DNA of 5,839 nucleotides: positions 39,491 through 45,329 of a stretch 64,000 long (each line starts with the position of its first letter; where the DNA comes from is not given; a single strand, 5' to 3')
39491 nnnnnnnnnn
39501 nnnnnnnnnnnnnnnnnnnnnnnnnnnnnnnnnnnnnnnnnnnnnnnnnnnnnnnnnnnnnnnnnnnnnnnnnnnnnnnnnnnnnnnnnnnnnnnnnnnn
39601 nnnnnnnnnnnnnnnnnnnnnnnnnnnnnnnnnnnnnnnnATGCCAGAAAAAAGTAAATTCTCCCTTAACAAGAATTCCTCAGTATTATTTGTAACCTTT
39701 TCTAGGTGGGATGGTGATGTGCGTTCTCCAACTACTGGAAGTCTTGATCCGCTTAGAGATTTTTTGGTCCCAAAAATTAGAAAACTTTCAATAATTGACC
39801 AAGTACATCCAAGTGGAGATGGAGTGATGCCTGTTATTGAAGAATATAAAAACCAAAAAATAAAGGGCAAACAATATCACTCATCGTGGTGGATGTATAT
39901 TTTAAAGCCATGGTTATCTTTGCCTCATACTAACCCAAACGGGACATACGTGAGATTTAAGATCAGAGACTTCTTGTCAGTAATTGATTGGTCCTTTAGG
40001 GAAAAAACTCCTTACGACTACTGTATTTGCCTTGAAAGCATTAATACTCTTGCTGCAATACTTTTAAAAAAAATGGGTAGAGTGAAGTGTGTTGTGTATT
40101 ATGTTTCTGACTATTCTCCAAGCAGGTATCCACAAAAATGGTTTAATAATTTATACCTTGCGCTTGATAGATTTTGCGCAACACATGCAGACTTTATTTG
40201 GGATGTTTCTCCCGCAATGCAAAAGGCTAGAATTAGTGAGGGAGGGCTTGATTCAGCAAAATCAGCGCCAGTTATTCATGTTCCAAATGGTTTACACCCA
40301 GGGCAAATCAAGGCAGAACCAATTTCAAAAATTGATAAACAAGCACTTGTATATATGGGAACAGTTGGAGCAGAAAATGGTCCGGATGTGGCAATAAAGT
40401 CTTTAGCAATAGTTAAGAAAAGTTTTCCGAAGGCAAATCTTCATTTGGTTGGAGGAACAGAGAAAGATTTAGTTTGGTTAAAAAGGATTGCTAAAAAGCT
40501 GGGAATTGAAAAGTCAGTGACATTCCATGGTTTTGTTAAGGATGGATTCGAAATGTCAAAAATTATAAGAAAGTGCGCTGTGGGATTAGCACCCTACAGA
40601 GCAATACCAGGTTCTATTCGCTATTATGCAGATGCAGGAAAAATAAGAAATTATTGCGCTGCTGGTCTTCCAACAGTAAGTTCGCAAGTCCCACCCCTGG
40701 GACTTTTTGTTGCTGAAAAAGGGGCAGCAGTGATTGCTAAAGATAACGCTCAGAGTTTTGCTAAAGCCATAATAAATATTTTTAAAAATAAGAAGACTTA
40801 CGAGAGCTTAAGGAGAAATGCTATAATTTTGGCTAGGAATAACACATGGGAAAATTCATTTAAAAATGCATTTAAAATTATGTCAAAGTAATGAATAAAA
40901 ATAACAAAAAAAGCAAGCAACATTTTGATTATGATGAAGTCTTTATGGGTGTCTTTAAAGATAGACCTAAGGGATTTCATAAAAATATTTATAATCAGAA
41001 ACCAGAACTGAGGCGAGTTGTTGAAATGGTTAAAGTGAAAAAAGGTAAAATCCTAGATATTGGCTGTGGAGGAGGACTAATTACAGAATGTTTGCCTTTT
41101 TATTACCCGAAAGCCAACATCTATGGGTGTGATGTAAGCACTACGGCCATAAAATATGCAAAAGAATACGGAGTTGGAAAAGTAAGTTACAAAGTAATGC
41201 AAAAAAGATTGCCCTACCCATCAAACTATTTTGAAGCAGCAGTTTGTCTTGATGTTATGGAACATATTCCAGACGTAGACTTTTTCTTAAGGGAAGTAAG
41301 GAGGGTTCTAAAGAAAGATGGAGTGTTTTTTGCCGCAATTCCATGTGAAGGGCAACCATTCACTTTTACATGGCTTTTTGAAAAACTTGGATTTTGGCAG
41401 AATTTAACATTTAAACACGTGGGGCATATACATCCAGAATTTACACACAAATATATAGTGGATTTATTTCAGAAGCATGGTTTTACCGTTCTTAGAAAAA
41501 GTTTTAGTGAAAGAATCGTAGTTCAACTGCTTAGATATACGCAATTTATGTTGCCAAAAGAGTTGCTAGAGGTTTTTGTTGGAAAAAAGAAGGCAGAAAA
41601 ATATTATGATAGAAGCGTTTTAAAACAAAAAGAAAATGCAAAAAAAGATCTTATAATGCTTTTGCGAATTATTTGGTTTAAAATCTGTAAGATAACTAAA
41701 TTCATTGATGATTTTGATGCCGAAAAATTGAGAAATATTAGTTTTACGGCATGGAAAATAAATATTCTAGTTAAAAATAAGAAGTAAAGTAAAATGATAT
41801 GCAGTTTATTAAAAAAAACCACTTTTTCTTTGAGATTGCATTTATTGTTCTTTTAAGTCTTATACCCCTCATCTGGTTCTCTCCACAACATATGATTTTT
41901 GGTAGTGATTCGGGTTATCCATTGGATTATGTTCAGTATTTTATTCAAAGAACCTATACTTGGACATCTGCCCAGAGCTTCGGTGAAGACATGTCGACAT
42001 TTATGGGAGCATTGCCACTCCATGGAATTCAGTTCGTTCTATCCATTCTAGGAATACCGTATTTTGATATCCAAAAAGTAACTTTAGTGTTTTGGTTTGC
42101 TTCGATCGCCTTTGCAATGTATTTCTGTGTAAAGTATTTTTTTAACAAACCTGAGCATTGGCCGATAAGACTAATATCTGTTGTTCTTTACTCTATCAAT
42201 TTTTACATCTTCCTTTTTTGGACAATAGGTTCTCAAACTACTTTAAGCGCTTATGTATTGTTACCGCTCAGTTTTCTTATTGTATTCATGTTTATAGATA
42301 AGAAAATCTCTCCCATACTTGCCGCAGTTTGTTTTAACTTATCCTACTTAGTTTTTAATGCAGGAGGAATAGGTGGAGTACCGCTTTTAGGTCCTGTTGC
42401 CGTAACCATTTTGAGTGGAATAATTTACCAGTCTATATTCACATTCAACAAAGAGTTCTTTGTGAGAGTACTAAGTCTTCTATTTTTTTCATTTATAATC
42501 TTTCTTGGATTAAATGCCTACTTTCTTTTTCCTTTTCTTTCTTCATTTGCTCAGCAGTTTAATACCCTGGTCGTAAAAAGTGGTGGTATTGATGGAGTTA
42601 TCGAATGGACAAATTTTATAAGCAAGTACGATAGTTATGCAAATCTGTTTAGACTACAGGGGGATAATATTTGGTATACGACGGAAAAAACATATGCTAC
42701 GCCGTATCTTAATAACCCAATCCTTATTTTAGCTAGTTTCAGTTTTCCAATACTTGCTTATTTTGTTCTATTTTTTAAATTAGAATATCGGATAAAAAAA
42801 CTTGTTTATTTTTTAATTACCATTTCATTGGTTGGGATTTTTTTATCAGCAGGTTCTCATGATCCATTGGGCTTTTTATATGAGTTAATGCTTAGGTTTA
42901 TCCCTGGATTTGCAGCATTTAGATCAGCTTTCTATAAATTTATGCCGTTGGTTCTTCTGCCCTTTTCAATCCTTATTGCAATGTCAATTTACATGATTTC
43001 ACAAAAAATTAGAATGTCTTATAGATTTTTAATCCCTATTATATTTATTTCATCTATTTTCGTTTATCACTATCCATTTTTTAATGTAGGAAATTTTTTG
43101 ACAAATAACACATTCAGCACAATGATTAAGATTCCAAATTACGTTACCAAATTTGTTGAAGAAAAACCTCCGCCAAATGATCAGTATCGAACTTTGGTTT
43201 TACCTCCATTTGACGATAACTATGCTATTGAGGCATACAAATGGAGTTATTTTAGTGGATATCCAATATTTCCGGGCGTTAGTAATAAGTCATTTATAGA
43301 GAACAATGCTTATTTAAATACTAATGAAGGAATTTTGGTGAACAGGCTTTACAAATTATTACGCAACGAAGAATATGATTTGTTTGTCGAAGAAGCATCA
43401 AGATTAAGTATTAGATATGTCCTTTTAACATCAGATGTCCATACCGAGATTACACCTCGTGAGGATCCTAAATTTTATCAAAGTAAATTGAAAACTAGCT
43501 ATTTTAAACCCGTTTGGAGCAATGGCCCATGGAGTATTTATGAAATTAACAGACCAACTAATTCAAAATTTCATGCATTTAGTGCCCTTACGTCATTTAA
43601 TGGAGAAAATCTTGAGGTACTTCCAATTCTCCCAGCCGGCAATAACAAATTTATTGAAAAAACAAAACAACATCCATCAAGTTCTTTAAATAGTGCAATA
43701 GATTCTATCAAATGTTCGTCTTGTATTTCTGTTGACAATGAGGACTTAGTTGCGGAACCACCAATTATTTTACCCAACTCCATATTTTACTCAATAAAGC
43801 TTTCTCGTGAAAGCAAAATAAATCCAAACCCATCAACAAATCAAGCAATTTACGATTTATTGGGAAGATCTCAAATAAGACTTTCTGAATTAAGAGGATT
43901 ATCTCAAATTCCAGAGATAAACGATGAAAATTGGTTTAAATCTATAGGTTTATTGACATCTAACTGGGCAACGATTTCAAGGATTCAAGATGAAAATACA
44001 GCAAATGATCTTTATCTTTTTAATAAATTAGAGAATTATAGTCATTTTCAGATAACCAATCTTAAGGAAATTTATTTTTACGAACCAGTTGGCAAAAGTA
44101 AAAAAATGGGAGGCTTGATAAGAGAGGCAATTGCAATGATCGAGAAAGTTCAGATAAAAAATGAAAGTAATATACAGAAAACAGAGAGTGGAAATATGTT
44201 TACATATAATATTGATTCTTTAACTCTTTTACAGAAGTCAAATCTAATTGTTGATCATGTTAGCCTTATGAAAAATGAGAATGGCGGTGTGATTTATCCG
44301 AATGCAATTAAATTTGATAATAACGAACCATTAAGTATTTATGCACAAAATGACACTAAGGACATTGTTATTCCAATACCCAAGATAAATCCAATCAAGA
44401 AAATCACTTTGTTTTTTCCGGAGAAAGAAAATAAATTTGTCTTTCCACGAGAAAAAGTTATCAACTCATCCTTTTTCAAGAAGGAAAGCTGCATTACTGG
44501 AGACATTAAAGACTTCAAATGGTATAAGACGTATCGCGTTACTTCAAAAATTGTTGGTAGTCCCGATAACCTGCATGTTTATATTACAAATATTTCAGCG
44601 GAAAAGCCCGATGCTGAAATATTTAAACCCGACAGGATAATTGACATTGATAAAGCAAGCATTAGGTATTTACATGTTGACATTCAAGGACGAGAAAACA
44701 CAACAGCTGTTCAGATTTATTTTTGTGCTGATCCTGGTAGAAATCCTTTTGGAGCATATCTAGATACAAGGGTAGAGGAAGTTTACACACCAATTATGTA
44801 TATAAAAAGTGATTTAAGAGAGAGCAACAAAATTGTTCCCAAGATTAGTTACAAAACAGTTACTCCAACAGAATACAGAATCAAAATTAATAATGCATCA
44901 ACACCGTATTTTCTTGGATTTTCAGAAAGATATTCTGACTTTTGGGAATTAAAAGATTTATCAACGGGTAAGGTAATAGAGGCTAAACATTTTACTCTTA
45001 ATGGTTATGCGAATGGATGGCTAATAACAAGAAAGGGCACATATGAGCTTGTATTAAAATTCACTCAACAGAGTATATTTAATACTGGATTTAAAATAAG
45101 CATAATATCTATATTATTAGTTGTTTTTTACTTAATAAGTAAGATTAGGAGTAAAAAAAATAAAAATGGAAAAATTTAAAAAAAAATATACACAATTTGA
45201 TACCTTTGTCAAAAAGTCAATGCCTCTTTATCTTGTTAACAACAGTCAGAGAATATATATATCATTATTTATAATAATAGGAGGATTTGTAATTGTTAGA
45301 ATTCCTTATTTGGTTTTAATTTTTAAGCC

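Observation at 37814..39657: Plant-type GDP-mannose 3,5-epimerase homolog in a bacterial glycan locus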

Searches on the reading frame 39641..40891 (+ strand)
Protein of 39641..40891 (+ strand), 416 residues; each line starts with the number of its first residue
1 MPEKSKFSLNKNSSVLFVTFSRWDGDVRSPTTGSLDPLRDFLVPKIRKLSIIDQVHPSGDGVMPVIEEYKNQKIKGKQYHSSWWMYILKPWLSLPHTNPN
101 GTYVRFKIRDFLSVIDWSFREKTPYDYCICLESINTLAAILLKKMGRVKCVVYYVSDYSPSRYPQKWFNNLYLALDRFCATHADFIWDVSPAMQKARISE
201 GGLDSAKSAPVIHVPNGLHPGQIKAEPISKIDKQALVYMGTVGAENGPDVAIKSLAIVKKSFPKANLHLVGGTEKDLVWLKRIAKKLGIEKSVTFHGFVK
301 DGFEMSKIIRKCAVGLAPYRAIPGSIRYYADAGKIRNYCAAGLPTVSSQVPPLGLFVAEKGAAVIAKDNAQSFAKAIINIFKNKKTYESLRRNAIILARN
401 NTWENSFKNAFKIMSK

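Call 3: search_protein_families(library=ncbifam, proteins=[window:39641-40891:+], max_evalue=0.001)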
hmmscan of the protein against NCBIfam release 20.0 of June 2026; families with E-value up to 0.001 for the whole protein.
window:39641-40891:+ (416 aa): 8 families
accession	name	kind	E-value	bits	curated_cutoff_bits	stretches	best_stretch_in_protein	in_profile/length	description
TIGR04063.1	stp3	hypoth_equivalog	1.7e-07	30.5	442.05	1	232-300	212-279/397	TIGR04063 family PEP-CTERM/XrtA system glycosyltransferase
TIGR03449.1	mycothiol_MshA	equivalog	3.1e-07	29.6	462.5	1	232-410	219-396/406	D-inositol-3-phosphate glycosyltransferase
TIGR04047.1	MSMEG_0565_glyc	hypoth_equivalog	4.5e-05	22.7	259.85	1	340-411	298-368/373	MSMEG_0565 family glycosyltransferase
NF007396.0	PRK09922.1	equivalog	0.00011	21.2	385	1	118-304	80-251/361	lipopolysaccharide 1,6-galactosyltransferase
NF038011.1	PelF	equivalog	0.00025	20.2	100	1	163-395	238-469/489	GT4 family glycosyltransferase PelF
NF046085.1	XrtY_assoc_Gly1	equivalog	0.00035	19.6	400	0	229-401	205-367/387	XrtY-associated glycosyltransferase XYAG1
NF047676.1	TeichurnBiosyTuaH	equivalog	0.00035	19.6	550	1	285-412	259-382/384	teichuronic acid biosynthesis protein TuaH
NF047881.1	glyco_SdgB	exception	0.00091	18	800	0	167-301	264-388/496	serine-aspartate repeat adhesin O-glycosyltransferase SdgB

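Call 4: search_protein_families(library=pfam, proteins=[window:39641-40891:+], max_evalue=0.001)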
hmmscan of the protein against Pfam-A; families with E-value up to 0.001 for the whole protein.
window:39641-40891:+ (416 aa): 2 families
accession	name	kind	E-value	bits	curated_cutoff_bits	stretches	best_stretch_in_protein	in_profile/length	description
PF00534.26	Glycos_transf_1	-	4.3e-18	65.9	26.4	1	231-394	13-169/172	Glycosyl transferases group 1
PF13692.12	Glyco_trans_1_4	-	3.1e-16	60.4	27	1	235-383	3-142/142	Glycosyl transferases group 1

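Call 62: list_cluster_members(proteins=[P0001, P0121, window:39641-40888:+, window:41799-45176:+])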
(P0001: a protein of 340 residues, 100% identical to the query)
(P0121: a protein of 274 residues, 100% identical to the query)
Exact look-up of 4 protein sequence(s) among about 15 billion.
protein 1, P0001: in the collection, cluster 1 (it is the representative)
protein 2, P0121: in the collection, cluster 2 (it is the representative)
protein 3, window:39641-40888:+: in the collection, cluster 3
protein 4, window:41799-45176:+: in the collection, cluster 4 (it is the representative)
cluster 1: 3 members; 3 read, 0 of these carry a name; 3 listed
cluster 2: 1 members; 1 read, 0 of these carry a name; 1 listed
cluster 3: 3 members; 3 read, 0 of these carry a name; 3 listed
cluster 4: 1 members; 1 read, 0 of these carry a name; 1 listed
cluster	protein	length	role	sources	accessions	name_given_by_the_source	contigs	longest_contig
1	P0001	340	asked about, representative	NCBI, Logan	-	-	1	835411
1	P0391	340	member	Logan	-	-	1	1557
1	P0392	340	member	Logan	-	-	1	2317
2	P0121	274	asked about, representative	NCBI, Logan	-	-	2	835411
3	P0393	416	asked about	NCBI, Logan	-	-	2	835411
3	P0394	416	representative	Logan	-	-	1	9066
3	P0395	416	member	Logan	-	-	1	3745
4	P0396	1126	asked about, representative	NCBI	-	-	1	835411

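Call 63: search_solved_structures(query=window:39641-40888:+, max_evalue=0.01)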
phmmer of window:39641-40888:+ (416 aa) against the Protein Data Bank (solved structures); distinct sequences matched with E-value up to 0.01: 0.

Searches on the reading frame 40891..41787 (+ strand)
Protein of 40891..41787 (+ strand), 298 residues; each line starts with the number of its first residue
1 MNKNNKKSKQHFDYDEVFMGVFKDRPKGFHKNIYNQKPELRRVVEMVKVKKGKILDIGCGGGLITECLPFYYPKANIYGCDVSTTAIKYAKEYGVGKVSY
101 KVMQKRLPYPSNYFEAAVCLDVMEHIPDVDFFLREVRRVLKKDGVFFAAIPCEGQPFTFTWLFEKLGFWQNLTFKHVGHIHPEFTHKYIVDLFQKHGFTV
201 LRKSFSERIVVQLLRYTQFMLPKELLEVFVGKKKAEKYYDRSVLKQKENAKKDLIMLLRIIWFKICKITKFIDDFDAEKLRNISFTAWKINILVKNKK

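Call 3: search_protein_families(library=ncbifam, proteins=[window:40891-41787:+], max_evalue=0.001)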
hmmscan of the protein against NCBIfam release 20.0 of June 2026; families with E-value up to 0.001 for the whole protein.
window:40891-41787:+ (298 aa): 31 families (the best 25 are shown)
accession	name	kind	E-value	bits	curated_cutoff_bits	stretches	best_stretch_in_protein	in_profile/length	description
TIGR01983.1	UbiG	equivalog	8.2e-15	54.7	102.95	1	47-149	46-153/228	bifunctional 2-polyprenyl-6-hydroxyphenol methylase/3-demethylubiquinol 3-O-methyltransferase UbiG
NF045667.1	MTase_DVU1556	equivalog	2.5e-13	50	155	1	41-147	12-118/213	DVU_1556 family methyltransferase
NF045882.1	PLipidMtase_Leg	equivalog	6.5e-13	48.9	390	1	43-145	35-141/207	phospholipid N-methyltransferase PmtA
TIGR02072.1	BioC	equivalog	6.9e-10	39.1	184.95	1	44-159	28-143/244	malonyl-ACP O-methyltransferase BioC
NF008300.0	PRK11088.1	equivalog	7.7e-10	38.7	303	1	4-153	41-184/272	23S rRNA (guanine(745)-N(1))-methyltransferase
TIGR01934.1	MenG_MenH_UbiE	subfamily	4.4e-08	32.7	158.35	1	42-147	30-140/223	ubiquinone/menaquinone biosynthesis methyltransferase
NF045825.1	FAmtase_mtf2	equivalog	1.9e-07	30.6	400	1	42-147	50-157/248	fatty-acid O-methyltransferase Mtf2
NF008686.0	PRK11705.1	equivalog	2.9e-07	29.9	400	1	36-147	152-264/383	cyclopropane fatty acyl phospholipid synthase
NF047649.1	MTase_UXPK_star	exception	6.2e-07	28.7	460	1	53-148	80-181/283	methyltransferase/UXPK-star double selenoprotein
NF041536.1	ArsM_DUF2284_UU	exception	1.2e-06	27.2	575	1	47-148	72-180/459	arsenite methyltransferase/DUF2284 domain selenoprotein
NF010703.0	PRK14103.1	equivalog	1.9e-06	27.5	320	1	48-140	27-116/256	trans-aconitate 2-methyltransferase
NF041537.1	ArsM_AhpD_UU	exception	2e-06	26.8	510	1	50-148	75-180/345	arsenite methyltransferase/AhpD domain selenoprotein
NF001244.0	PRK00216.1-5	equivalog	3.4e-06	26.5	216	1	43-146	40-151/236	bifunctional demethylmenaquinone methyltransferase/2-methoxy-6-polyprenyl-1,4-benzoquinol methylase UbiE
TIGR03534.1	RF_mod_PrmC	equivalog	3.5e-06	26.7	199.1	1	44-92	81-130/253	peptide chain release factor N(5)-glutamine methyltransferase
NF007023.0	PRK09489.1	equivalog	7.2e-06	25.4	295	1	48-91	194-237/342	16S rRNA (guanine(1207)-N(2))-methyltransferase RsmC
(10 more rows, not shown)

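Call 4: search_protein_families(library=pfam, proteins=[window:40891-41787:+], max_evalue=0.001)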
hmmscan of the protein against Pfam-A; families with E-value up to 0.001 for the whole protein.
window:40891-41787:+ (298 aa): 9 families
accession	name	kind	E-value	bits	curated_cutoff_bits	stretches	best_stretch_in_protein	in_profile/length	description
PF08241.18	Methyltransf_11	-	1.6e-19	70.8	21.2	1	55-147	1-94/95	Methyltransferase domain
PF13489.12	Methyltransf_23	-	2.2e-15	57.2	27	1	48-201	20-162/164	Methyltransferase domain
PF13649.12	Methyltransf_25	-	5e-15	56.4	27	1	54-144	1-97/97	Methyltransferase domain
PF08242.18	Methyltransf_12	-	1.2e-13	52.1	30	1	55-146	1-98/98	Methyltransferase domain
PF13847.12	Methyltransf_31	-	8.7e-12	45.4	27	1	50-152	3-113/145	Methyltransferase domain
PF03141.22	Methyltransf_29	-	2.5e-06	26.8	23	1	29-149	94-218/506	Putative S-adenosyl-L-methionine-dependent methyltransferase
PF05175.20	MTS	-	4e-06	27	23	1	47-92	27-73/170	Methyltransferase small domain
PF02353.26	CMAS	-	6.6e-05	22.8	27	1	36-148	47-164/273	Mycolic acid cyclopropane synthetase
PF01209.24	Ubie_methyltran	-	0.00018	21.3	20.1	1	43-147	39-150/233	ubiE/COQ5 methyltransferase family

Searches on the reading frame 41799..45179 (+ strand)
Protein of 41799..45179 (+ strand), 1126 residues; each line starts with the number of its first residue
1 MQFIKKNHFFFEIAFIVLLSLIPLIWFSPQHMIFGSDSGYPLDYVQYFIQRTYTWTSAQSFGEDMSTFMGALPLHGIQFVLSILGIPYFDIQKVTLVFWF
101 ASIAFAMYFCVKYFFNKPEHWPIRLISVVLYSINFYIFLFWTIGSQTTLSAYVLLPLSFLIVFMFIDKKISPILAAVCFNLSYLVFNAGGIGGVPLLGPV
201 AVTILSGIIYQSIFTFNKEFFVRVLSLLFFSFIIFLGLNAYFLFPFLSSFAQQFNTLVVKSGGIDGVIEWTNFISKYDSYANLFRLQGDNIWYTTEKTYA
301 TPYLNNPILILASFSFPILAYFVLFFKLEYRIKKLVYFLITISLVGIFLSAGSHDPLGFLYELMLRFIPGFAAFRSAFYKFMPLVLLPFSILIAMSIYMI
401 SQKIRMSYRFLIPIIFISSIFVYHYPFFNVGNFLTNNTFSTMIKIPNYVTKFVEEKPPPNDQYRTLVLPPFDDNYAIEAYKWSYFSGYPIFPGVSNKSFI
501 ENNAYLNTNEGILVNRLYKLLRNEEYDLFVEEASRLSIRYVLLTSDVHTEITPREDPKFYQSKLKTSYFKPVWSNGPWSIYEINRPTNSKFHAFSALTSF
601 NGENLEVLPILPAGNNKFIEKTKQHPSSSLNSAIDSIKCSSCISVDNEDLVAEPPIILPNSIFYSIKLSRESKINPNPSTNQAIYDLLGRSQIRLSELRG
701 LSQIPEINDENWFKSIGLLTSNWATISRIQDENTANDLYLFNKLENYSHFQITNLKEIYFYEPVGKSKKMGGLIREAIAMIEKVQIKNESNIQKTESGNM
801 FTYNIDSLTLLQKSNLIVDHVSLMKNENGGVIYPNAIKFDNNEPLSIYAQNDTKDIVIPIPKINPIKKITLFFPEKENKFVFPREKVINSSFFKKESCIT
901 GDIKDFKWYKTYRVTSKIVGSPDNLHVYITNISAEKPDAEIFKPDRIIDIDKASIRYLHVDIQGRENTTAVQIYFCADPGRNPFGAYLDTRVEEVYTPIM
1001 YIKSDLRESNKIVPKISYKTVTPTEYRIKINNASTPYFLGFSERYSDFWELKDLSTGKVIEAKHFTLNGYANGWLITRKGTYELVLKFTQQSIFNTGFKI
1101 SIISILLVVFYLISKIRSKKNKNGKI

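Call 22: search_protein_families(library=pfam, proteins=[window:41799-45179:+], max_evalue=0.0001)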
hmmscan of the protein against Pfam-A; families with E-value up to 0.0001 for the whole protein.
window:41799-45179:+ (1126 aa): 0 families

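Call 64: search_solved_structures(query=window:41799-45176:+, max_evalue=1)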
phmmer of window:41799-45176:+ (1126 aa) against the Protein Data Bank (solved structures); distinct sequences matched with E-value up to 1: 1.
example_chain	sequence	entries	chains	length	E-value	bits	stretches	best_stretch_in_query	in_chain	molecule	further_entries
9l5v_5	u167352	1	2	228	0.34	12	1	235-288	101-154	ACPII-5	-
